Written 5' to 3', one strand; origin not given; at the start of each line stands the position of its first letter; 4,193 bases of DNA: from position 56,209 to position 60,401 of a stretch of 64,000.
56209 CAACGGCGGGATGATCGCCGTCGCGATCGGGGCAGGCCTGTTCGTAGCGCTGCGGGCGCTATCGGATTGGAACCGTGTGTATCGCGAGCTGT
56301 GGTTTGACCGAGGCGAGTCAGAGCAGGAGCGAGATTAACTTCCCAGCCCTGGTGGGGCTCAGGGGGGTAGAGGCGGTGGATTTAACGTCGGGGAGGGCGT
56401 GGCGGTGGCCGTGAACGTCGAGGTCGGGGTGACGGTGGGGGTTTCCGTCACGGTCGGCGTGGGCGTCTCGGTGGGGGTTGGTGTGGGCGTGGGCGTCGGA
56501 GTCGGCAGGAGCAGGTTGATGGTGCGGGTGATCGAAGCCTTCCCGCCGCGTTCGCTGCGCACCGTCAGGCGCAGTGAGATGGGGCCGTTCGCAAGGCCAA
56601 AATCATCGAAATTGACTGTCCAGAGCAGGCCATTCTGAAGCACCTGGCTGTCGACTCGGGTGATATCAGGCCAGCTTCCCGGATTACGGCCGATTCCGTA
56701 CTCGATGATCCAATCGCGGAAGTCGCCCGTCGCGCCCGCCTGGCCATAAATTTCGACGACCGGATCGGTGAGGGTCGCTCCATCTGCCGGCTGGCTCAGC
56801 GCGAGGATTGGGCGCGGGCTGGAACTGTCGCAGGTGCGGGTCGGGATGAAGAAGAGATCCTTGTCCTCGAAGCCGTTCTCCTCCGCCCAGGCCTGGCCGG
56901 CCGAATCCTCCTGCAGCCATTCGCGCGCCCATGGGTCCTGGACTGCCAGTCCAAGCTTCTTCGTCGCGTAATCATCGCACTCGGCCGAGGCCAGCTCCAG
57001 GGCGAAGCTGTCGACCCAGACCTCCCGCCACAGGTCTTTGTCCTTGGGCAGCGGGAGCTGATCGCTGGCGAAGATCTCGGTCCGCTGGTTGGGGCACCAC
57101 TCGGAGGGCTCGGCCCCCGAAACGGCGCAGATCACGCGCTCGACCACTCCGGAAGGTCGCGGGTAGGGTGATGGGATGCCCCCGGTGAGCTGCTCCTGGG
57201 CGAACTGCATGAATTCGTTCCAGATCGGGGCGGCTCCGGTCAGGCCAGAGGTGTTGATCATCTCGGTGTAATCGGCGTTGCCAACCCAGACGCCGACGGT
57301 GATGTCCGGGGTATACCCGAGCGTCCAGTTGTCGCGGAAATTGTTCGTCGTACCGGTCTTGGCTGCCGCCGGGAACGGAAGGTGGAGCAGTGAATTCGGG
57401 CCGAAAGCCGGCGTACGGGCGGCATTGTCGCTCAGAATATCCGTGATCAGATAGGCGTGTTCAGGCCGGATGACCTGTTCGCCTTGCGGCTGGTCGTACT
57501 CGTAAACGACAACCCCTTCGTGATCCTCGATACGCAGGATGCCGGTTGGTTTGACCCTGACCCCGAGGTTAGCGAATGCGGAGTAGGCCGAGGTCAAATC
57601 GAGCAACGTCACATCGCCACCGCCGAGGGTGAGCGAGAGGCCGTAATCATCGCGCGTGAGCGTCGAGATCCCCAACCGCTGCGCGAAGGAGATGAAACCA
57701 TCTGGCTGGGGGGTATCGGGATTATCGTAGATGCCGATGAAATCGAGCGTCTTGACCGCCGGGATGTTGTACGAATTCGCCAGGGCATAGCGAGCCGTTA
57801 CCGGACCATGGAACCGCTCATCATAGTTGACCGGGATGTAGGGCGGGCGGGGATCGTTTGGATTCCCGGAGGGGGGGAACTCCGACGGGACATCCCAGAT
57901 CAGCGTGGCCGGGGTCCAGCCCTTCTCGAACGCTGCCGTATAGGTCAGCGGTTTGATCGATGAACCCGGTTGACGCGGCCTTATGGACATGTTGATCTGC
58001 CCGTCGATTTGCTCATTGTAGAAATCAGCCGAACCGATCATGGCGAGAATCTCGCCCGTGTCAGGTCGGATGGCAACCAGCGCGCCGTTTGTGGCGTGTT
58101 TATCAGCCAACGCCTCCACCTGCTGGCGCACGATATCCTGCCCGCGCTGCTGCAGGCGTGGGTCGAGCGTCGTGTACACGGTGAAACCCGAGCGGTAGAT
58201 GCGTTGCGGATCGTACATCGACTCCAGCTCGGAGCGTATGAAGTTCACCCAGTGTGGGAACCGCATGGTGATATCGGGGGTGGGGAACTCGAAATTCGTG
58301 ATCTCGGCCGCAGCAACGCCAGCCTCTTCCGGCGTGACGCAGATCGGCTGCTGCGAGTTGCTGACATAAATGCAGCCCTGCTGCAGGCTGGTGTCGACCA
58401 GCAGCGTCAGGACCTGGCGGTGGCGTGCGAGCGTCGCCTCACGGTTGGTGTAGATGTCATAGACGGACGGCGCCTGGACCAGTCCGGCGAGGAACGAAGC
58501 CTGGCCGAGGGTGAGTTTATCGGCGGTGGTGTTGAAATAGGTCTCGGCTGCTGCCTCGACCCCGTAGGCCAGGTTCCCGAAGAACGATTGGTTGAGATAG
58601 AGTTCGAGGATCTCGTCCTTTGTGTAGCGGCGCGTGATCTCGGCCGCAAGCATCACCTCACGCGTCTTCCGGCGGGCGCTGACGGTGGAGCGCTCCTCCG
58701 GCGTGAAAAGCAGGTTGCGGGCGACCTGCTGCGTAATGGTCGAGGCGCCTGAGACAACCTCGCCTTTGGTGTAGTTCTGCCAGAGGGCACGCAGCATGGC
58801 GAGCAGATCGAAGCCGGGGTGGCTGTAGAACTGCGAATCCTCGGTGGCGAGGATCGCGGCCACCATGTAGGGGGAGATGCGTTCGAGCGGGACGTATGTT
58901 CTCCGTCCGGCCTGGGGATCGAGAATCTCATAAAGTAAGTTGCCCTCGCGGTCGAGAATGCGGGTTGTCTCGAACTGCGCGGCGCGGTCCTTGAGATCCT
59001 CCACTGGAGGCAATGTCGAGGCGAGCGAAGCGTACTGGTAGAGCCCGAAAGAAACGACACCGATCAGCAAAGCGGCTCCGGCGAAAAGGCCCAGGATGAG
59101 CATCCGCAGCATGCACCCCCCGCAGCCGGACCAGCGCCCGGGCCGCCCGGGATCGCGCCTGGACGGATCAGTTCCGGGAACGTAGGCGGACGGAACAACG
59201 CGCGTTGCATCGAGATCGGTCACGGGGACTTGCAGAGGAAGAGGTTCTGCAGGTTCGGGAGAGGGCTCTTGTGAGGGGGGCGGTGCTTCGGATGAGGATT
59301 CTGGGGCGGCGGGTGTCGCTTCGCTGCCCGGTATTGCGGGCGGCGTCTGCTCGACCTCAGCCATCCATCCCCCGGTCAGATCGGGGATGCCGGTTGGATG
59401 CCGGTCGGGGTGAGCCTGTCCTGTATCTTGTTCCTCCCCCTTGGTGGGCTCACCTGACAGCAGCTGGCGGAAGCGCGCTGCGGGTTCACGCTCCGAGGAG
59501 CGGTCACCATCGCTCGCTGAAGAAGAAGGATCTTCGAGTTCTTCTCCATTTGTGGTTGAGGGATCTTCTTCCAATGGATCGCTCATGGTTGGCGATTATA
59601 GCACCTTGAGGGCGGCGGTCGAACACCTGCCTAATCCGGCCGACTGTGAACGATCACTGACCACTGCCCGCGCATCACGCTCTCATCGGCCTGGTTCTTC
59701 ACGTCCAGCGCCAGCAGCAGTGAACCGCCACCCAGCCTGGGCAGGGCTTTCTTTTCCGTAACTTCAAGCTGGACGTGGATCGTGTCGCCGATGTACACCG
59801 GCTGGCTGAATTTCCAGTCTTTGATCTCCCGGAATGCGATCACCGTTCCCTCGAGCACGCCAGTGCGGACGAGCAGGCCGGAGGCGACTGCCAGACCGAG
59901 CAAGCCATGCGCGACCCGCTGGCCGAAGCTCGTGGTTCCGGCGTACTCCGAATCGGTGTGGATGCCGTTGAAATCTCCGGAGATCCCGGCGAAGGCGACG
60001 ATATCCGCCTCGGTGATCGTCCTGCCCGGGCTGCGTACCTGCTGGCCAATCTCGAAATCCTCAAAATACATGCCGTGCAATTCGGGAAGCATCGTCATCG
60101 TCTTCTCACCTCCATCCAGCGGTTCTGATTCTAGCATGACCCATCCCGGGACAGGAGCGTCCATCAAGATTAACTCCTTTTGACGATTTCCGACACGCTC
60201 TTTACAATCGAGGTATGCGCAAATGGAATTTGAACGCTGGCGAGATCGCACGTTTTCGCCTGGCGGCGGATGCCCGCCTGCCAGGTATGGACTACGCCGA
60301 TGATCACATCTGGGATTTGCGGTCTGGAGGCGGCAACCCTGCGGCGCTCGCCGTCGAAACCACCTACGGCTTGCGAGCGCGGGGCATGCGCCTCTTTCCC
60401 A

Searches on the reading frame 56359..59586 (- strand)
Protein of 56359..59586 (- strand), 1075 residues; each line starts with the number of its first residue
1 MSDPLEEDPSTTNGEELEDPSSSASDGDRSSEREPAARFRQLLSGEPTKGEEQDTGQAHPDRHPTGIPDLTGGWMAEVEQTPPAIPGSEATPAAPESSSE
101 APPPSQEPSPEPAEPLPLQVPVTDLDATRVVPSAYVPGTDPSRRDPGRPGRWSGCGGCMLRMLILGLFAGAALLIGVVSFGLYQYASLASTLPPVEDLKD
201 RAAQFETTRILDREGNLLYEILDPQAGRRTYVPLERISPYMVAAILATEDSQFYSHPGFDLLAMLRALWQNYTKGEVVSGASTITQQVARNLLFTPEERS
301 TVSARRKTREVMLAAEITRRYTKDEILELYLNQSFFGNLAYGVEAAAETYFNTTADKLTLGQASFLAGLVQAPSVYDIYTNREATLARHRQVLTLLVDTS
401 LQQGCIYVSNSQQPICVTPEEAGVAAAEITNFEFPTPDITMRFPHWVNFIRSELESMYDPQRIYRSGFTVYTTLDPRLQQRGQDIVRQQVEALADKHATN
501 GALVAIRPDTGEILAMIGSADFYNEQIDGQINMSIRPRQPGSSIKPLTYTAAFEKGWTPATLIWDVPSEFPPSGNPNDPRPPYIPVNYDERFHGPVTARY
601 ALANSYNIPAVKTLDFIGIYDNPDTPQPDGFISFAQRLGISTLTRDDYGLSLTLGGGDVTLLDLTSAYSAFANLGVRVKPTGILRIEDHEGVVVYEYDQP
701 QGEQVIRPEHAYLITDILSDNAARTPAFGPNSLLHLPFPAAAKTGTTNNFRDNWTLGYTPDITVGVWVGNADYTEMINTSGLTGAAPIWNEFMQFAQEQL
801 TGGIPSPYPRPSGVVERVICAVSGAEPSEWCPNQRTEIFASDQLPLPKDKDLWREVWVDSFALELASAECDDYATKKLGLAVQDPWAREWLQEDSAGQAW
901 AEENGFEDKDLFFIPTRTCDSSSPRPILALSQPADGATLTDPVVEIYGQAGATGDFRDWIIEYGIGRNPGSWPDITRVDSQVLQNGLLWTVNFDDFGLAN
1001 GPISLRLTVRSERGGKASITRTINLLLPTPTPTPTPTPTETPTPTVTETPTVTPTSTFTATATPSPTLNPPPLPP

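Call 32: search_protein_families(library=pfam, proteins=[window:56359-59586:-])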
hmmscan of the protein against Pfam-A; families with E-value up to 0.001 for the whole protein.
window:56359-59586:- (1075 aa): 2 families
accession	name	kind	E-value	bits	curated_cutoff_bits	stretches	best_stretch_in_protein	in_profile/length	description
PF00912.28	Transgly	-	1.9e-58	197.3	27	1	215-394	2-175/178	Transglycosylase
PF00905.27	Transpeptidase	-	1.2e-22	81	22.1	1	501-794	1-299/299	Penicillin binding protein transpeptidase domain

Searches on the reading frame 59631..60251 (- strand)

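Call 32: search_protein_families(library=pfam, proteins=[window:59631-60251:-])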
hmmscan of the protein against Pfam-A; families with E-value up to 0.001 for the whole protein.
window:59631-60251:- (206 aa): 1 family
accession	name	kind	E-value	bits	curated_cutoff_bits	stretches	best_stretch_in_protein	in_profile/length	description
PF01575.25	MaoC_dehydratas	-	1.3e-27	96.2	27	1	68-169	6-106/123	MaoC like domain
